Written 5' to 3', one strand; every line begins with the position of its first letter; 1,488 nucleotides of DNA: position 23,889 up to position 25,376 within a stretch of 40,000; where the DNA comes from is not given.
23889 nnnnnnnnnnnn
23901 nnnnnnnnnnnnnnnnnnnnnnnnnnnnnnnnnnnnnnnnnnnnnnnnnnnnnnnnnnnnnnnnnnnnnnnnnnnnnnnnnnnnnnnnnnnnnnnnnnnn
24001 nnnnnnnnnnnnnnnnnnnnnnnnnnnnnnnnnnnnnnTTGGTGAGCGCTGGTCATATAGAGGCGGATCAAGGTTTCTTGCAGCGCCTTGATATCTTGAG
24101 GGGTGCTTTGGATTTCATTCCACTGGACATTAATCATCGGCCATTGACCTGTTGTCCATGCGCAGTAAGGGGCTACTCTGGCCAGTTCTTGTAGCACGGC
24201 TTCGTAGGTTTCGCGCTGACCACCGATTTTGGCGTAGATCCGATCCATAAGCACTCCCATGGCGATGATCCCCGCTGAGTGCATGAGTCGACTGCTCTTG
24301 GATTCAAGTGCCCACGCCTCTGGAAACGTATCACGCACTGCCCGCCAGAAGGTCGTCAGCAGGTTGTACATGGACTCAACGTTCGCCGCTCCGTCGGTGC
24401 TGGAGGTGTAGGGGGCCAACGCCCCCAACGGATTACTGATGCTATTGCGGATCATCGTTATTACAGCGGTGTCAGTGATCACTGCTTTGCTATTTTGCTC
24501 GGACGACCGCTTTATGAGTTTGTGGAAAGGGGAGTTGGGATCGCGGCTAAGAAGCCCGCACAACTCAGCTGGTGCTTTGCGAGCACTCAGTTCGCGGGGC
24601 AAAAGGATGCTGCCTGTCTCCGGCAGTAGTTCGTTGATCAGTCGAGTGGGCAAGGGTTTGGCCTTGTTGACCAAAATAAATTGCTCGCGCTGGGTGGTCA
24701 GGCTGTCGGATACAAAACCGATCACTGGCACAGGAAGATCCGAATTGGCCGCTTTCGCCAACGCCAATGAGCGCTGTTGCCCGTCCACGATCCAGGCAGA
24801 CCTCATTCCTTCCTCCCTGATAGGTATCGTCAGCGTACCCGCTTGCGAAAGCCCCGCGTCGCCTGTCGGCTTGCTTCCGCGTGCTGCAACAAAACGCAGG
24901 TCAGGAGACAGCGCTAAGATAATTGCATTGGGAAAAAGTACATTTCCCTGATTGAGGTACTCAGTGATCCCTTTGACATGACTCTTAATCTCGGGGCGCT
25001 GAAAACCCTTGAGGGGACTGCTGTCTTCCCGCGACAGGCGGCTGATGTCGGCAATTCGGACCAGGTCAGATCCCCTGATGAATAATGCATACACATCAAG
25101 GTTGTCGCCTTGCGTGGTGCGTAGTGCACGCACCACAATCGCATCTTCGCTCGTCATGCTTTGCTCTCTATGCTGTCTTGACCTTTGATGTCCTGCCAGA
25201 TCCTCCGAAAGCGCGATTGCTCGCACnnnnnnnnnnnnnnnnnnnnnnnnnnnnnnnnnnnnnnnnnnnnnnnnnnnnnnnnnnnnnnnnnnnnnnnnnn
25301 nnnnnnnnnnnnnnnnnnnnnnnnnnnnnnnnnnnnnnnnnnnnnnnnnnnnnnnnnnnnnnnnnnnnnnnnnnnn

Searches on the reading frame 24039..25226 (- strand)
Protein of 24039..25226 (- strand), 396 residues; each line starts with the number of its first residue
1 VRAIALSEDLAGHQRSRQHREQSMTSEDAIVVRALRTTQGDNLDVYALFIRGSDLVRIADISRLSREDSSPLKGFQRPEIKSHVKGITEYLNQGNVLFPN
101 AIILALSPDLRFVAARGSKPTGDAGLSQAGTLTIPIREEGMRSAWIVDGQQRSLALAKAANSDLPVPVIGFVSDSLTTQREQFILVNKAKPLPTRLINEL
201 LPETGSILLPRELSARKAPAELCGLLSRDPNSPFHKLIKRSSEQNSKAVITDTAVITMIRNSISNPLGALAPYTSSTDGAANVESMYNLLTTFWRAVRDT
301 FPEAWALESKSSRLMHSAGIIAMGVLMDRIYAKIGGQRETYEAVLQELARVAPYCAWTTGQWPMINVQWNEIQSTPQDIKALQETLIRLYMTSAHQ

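Call 7: search_protein_families(library=ncbifam, proteins=[window:24039-25226:-])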
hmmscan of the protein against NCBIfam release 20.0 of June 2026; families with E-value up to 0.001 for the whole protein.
window:24039-25226:- (396 aa): 3 families
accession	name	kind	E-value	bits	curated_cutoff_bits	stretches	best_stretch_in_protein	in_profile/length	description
NF041060.1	DpdB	equivalog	1.4e-139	465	300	1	31-386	2-352/352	DGQHR domain-containing protein DpdB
TIGR03187.1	DGQHR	domain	8.5e-65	219.2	58.85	1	34-330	1-275/276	DGQHR domain-containing protein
TIGR04172.1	DGQHR_dnd_1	hypoth_equivalog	1.8e-12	47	450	1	44-176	12-144/381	DNA phosphorothioation-associated DGQHR protein 1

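Call 8: search_protein_families(library=pfam, proteins=[window:24039-25226:-])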
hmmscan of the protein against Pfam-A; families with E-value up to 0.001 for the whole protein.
window:24039-25226:- (396 aa): 1 family
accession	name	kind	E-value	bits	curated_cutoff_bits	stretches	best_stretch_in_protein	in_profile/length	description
PF14072.11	DndB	-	5e-21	75.6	29.1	1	55-381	20-326/338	DNA-sulfur modification-associated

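Call 39: search_protein_families(library=padloc, proteins=[window:24039-25226:-], max_evalue=0.01)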
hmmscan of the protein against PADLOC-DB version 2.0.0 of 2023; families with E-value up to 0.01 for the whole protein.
window:24039-25226:- (396 aa): 2 families
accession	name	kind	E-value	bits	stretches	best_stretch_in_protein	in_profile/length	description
PDLC02811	DpdB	-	2.2e-137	455.8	1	28-394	3-366/370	DpdB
PDLC02812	DpdB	-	3.3e-24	83.6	1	41-373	16-350/400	DpdB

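Call 74: search_dna_similar(query=window:24039-25160:-, collection=plasmids, mode=protein, max_rows=40, max_evalue=1e-10)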
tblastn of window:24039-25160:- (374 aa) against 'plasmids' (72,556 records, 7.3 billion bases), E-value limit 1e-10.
Records with a match: 16; places in all: 25; records where one place covers at least 80% of the query: 16.
Best place of each record, by identity: <60% 16.
By first word of the organism name: Variovorax 4; Skermanella 1; Azospirillum 1; Sinorhizobium 1; Rhizobium 1; Caulobacter 1; Shinella 1; Agrobacterium 1; Methylobacterium 1; Bradyrhizobium 1; and 3 more.
By predicted mobility (MOB-suite, as given by PLSDB): non-mobilizable 11; conjugative 3; mobilizable 2.
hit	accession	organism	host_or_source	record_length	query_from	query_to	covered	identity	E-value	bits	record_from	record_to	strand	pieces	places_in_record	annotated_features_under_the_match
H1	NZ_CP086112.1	Skermanella rosea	single cell,hydrocarbon-contaminated ...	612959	3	367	98%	57.9%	4e-133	427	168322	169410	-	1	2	dbpB: DGQHR domain-containing protein DpdB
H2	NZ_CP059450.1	Azospirillum brasilense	Prokaryotes,soil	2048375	5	367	97%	58.0%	4e-132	424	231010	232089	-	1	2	none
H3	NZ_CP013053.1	Sinorhizobium americanum CCGM7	Phaseolus vulgaris,root nodules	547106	2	367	98%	56.7%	2e-127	410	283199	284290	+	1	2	dbpB: DGQHR domain-containing protein DpdB | hypothetical protein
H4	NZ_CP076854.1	Rhizobium sp. WYJ-E13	Curcuma wenyujin Y.H. Chen et C. ...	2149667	1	367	98%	56.3%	6e-127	409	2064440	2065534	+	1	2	none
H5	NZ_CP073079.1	Caulobacter sp. S6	pure culture,soil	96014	3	367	98%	53.7%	5e-121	392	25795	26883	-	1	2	dbpB: DGQHR domain-containing protein DpdB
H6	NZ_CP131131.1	Shinella zoogloeoides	isolate,Activated charcoal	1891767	1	367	98%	51.6%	2e-115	376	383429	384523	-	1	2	none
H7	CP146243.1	Agrobacterium vitis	Vitis vinifera,cell culture,Grape gall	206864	2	367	98%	51.2%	5e-118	383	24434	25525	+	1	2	dbpB: DGQHR domain-containing protein DpdB | hypothetical protein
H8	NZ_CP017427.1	Methylobacterium sp. XJLW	single cell,soil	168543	1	367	98%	49.7%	1e-119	388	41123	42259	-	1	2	dbpB: DGQHR domain-containing protein DpdB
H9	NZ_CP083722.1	Bradyrhizobium sp. 41S5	Glycine max cv. AC Glengarry,Cell ...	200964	7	367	97%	49.6%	9e-108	353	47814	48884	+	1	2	dbpB: DGQHR domain-containing protein DpdB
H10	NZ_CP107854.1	Nonomuraea sp. NBC_00507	-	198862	7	367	97%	37.3%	3e-56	205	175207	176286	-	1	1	dbpB: DGQHR domain-containing protein DpdB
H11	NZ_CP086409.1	Enterobacter cloacae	water,water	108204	10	373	97%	35.8%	1e-58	212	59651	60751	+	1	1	dbpB: DGQHR domain-containing protein DpdB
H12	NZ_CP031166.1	Euzebya pacifica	-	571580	1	369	99%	35.1%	2e-58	211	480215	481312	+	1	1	dbpB: DGQHR domain-containing protein DpdB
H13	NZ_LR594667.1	Variovorax sp. SRS16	linuron-contaminated soil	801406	36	366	89%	33.0%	5e-46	176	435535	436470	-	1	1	dbpB: DGQHR domain-containing protein DpdB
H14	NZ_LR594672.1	Variovorax sp. PBL-E5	linuron-contaminated soil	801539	36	366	89%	33.0%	5e-46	176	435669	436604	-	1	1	dbpB: DGQHR domain-containing protein DpdB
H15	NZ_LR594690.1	Variovorax sp. WDL1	linuron-contaminated soil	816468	36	366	89%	33.0%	5e-46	176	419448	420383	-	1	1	dbpB: DGQHR domain-containing protein DpdB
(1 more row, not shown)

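Call 75: get_annotated_region(hit=H11, flank=9000)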
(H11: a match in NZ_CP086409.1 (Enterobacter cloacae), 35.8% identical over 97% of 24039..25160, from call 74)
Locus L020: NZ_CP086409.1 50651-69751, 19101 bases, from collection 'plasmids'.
description: Enterobacter cloacae strain POL9 plasmid pPOL9A, complete sequence
organism: Enterobacter cloacae (NCBI taxid 550)
taxonomy: Bacteria; Pseudomonadota; Gammaproteobacteria; Enterobacterales; Enterobacteriaceae; Enterobacter; Enterobacter cloacae
host: -; source: water,water; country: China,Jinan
typing (MOB-suite, as given by PLSDB): non-mobilizable; replicon IncY
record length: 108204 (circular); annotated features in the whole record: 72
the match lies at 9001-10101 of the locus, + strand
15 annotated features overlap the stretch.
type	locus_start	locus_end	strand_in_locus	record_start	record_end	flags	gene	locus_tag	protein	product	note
CDS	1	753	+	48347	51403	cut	-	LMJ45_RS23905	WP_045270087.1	efflux RND transporter permease subunit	-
CDS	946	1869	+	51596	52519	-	-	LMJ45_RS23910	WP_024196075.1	acyltransferase family protein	-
CDS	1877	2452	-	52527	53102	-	pagP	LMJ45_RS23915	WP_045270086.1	lipid IV(A) palmitoyltransferase PagP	-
CDS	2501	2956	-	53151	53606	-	merR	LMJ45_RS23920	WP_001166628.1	Hg(II)-responsive transcriptional regulator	-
CDS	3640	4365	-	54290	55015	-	-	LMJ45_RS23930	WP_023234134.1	carbonic anhydrase family protein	-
CDS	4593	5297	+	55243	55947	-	-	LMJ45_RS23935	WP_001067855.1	IS6-like element IS26 family transposase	GO:0006313 - DNA transposition [Evidence IEA]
CDS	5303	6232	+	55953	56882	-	-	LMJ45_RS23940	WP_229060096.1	IS5 family transposase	-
CDS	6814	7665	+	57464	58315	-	-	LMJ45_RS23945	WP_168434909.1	hypothetical protein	-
CDS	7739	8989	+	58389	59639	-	dpdA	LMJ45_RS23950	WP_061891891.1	tRNA-guanine transglycosylase DpdA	GO:0006400 - tRNA modification [Evidence IEA]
CDS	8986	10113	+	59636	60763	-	dbpB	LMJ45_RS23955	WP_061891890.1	DGQHR domain-containing protein DpdB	-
CDS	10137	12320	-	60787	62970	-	dpdD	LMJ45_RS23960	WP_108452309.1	protein DpdD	-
CDS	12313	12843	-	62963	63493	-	dpdK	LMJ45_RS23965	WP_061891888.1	phospholipase D-like domain-containing protein DpdK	-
CDS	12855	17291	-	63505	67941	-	dpdJ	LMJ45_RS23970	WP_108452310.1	protein DpdJ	-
CDS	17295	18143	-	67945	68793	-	-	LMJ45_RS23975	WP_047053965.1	hypothetical protein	-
CDS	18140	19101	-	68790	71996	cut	dpdH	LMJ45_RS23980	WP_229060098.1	protein DpdH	-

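Call 76: get_annotated_region(hit=H13, flank=7000)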
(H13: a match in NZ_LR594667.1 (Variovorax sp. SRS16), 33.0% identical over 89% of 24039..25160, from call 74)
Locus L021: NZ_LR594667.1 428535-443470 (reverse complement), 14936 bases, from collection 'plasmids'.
description: Variovorax sp. SRS16 plasmid 2
organism: Variovorax sp. SRS16 (NCBI taxid 282217)
taxonomy: Bacteria; Pseudomonadota; Betaproteobacteria; Burkholderiales; Comamonadaceae; Variovorax; Variovorax sp. SRS16
host: -; source: linuron-contaminated soil; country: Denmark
typing (MOB-suite, as given by PLSDB): non-mobilizable
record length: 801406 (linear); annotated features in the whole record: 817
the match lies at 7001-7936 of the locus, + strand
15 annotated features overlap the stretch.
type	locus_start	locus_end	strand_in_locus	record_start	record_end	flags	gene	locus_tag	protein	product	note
CDS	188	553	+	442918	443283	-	cas2e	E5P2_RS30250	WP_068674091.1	type I-E CRISPR-associated endoribonuclease Cas2e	GO:0043571 - maintenance of CRISPR repeat elements [Evidence IEA]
CDS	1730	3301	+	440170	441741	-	casA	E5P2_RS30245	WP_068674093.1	type I-E CRISPR-associated protein Cse1/CasA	GO:0043571 - maintenance of CRISPR repeat elements [Evidence IEA]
CDS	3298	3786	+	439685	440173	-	casB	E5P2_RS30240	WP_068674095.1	type I-E CRISPR-associated protein Cse2/CasB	GO:0043571 - maintenance of CRISPR repeat elements [Evidence IEA]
CDS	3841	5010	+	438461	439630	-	cas7e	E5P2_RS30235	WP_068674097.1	type I-E CRISPR-associated protein Cas7/Cse4/CasC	GO:0043571 - maintenance of CRISPR repeat elements [Evidence IEA]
CDS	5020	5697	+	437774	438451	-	cas5e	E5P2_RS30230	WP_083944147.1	type I-E CRISPR-associated protein Cas5/CasD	GO:0043571 - maintenance of CRISPR repeat elements [Evidence IEA]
CDS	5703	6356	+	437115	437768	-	cas6e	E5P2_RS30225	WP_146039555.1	type I-E CRISPR-associated protein Cas6/Cse3/CasE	GO:0043571 - maintenance of CRISPR repeat elements [Evidence IEA]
CDS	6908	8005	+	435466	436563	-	dbpB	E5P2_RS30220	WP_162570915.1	DGQHR domain-containing protein DpdB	-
CDS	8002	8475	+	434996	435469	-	-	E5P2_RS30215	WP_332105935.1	DUF6884 domain-containing protein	-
CDS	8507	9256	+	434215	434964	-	-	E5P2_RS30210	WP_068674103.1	hypothetical protein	-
CDS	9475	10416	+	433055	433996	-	-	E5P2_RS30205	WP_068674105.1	hypothetical protein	-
CDS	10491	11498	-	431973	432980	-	-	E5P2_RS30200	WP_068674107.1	hypothetical protein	-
CDS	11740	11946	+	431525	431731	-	-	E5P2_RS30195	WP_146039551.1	hypothetical protein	-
CDS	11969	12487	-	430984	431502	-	coaD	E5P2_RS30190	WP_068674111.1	pantetheine-phosphate adenylyltransferase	GO:0015937 - coenzyme A biosynthetic process [Evidence IEA]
CDS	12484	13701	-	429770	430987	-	-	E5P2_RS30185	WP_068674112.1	dephospho-CoA kinase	GO:0015937 - coenzyme A biosynthetic process [Evidence IEA]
CDS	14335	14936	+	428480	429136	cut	-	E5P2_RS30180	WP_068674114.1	hypothetical protein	-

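Call 100: get_annotated_region(hit=H1, flank=4000)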
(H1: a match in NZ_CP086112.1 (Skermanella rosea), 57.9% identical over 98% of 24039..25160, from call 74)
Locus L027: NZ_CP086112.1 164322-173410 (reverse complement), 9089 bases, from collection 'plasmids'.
description: Skermanella rosea strain KEMB 2255-458 plasmid pSR-1, complete sequence
organism: Skermanella rosea (NCBI taxid 1817965)
taxonomy: Bacteria; Pseudomonadota; Alphaproteobacteria; Rhodospirillales; Azospirillaceae; Skermanella; Skermanella rosea
host: -; source: single cell,hydrocarbon-contaminated desert sand; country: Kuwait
typing (MOB-suite, as given by PLSDB): mobilizable; relaxase MOBP
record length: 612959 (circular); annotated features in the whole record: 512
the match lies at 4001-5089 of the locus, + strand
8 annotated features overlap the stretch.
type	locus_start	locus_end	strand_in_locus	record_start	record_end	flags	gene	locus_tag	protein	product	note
CDS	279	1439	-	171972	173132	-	-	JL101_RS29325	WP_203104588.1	transposase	-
CDS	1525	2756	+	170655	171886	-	-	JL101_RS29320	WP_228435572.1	IS3 family transposase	-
CDS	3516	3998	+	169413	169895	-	-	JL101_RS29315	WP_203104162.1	hypothetical protein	-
CDS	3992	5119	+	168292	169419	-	dbpB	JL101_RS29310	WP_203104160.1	DGQHR domain-containing protein DpdB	-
CDS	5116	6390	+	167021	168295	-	dpdA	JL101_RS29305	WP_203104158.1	tRNA-guanine transglycosylase DpdA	GO:0006400 - tRNA modification [Evidence IEA]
CDS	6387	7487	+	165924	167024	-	dbpB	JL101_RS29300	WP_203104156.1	DGQHR domain-containing protein DpdB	-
CDS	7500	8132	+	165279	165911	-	queE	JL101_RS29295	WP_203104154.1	7-carboxy-7-deazaguanine synthase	GO:0006400 - tRNA modification [Evidence IEA]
CDS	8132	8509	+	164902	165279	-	-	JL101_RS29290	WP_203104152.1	6-carboxytetrahydropterin synthase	GO:0008616 - queuosine biosynthetic process [Evidence IEA]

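Call 101: get_annotated_region(hit=H5, flank=4000)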
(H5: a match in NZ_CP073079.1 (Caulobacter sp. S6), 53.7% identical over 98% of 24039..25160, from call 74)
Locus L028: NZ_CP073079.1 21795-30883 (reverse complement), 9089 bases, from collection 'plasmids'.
description: Caulobacter sp. S6 plasmid unnamed, complete sequence
organism: Caulobacter sp. S6 (NCBI taxid 2823693)
taxonomy: Bacteria; Pseudomonadota; Alphaproteobacteria; Caulobacterales; Caulobacteraceae; Caulobacter; Caulobacter sp. S6
host: -; source: pure culture,soil; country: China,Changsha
typing (MOB-suite, as given by PLSDB): non-mobilizable; replicon rep_cluster_534; mating-pair formation MPF_T
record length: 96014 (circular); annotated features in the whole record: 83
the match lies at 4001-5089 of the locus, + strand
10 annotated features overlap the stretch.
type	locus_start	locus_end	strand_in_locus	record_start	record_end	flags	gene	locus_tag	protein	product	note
CDS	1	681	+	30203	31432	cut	-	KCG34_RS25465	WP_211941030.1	cation:proton antiporter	GO:0006812 - monoatomic cation transport [Evidence IEA]; GO:1902600 - proton transmembrane transport [Evidence IEA]; ...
CDS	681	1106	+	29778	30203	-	-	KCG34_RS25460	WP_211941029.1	universal stress protein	-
CDS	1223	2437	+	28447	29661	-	-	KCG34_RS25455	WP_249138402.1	MFS transporter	-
CDS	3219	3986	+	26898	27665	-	-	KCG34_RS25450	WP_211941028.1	hypothetical protein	-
CDS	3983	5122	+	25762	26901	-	dbpB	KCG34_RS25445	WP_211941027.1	DGQHR domain-containing protein DpdB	-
CDS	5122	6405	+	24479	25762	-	dpdA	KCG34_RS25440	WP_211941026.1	tRNA-guanine transglycosylase DpdA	GO:0006400 - tRNA modification [Evidence IEA]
CDS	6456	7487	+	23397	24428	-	dbpB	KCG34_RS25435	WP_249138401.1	DGQHR domain-containing protein DpdB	-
CDS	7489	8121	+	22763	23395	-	queE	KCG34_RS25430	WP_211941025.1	7-carboxy-7-deazaguanine synthase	GO:0006400 - tRNA modification [Evidence IEA]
CDS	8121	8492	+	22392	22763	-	-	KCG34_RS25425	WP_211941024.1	6-carboxytetrahydropterin synthase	GO:0008616 - queuosine biosynthetic process [Evidence IEA]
CDS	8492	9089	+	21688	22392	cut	queC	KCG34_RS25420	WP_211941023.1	7-cyano-7-deazaguanine synthase QueC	GO:0008616 - queuosine biosynthetic process [Evidence IEA]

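Call 102: get_annotated_region(hit=H8, flank=4000)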
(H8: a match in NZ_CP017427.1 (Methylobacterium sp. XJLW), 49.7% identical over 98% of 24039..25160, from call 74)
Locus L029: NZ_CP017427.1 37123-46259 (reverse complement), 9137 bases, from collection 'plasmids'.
description: Methylobacterium sp. XJLW plasmid unnamed1, complete sequence
organism: Methylobacterium sp. XJLW (NCBI taxid 739141)
taxonomy: Bacteria; Pseudomonadota; Alphaproteobacteria; Hyphomicrobiales; Methylobacteriaceae; Methylobacterium; Methylobacterium sp. XJLW
host: -; source: single cell,soil; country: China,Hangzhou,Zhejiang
typing (MOB-suite, as given by PLSDB): conjugative; relaxase MOBQ; mating-pair formation MPF_I
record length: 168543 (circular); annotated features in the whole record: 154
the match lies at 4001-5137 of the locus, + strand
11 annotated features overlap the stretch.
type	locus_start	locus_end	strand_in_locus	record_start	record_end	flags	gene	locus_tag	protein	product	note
CDS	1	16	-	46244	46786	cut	-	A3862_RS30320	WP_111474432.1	hypothetical protein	-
CDS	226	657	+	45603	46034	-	-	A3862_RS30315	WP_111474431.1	hypothetical protein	-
CDS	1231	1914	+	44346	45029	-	-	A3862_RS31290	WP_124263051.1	hypothetical protein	-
CDS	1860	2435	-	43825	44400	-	-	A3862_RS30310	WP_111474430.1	recombinase family protein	GO:0006310 - DNA recombination [Evidence IEA]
CDS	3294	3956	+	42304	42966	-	-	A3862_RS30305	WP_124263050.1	hypothetical protein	-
CDS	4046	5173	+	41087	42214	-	dbpB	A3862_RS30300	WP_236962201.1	DGQHR domain-containing protein DpdB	-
CDS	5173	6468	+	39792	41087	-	dpdA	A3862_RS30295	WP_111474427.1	tRNA-guanine transglycosylase DpdA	GO:0006400 - tRNA modification [Evidence IEA]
CDS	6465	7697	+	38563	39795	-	dbpB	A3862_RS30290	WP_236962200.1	DGQHR domain-containing protein DpdB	-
CDS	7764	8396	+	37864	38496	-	queE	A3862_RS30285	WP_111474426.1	7-carboxy-7-deazaguanine synthase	GO:0006400 - tRNA modification [Evidence IEA]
CDS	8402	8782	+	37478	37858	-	queD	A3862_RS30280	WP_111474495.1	6-carboxytetrahydropterin synthase QueD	GO:0008616 - queuosine biosynthetic process [Evidence IEA]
CDS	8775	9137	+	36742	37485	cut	queC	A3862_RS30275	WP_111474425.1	7-cyano-7-deazaguanine synthase QueC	GO:0008616 - queuosine biosynthetic process [Evidence IEA]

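Call 103: get_annotated_region(hit=H10, flank=4000)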
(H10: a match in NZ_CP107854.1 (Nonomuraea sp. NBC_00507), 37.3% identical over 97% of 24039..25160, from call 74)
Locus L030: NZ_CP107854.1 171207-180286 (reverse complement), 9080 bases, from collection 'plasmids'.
description: Nonomuraea sp. NBC_00507 plasmid unnamed1, complete sequence
organism: Nonomuraea sp. NBC_00507 (NCBI taxid 2976002)
taxonomy: Bacteria; Actinomycetota; Actinomycetes; Streptosporangiales; Streptosporangiaceae; Nonomuraea; Nonomuraea sp. NBC 00507
host: -; source: -; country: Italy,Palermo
typing (MOB-suite, as given by PLSDB): non-mobilizable
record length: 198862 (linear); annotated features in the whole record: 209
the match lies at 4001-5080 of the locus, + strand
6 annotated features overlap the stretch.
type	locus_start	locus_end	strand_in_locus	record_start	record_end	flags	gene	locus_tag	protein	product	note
CDS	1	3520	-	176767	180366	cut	dnaE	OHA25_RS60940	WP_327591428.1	DNA polymerase III subunit alpha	GO:0006260 - DNA replication [Evidence IEA]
CDS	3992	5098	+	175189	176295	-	dbpB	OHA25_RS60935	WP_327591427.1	DGQHR domain-containing protein DpdB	-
CDS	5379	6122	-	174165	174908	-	-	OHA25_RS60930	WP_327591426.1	hypothetical protein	-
CDS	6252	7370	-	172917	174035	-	-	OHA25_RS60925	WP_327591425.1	hypothetical protein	-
CDS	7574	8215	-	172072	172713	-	-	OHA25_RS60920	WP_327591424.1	hypothetical protein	-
CDS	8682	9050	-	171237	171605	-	-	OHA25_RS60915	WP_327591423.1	hypothetical protein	-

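Call 104: get_annotated_region(hit=H12, flank=4000)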
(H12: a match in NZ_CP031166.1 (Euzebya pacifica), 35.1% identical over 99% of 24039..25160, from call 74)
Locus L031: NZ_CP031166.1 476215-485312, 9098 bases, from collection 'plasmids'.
description: Euzebya pacifica strain DY32-46 plasmid pEDY32-46I, complete sequence
organism: Euzebya pacifica (NCBI taxid 1608957)
taxonomy: Bacteria; Actinomycetota; Nitriliruptoria; Euzebyales; Euzebyaceae; Euzebya; Euzebya pacifica
host: -; source: -; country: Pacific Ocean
typing (MOB-suite, as given by PLSDB): non-mobilizable
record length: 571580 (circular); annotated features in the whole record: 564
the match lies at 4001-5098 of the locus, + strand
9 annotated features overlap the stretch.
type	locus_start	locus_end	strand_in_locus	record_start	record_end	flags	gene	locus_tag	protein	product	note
CDS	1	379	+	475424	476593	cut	-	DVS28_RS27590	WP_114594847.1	MoxR family ATPase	-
CDS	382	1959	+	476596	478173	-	-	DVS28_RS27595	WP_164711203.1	VWA-like domain-containing protein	-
CDS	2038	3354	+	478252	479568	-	-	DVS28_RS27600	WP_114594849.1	DNA cytosine methyltransferase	-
CDS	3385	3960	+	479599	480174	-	-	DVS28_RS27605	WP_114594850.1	AAA family ATPase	-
CDS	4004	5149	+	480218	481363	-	dbpB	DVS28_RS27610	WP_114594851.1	DGQHR domain-containing protein DpdB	-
CDS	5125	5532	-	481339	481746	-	-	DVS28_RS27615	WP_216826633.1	DUF5658 family protein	-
CDS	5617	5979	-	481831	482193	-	-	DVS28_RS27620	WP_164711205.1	hypothetical protein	-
CDS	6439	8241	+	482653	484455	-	-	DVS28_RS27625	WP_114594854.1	helicase-related protein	-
CDS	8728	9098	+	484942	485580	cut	-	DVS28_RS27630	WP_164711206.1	hypothetical protein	-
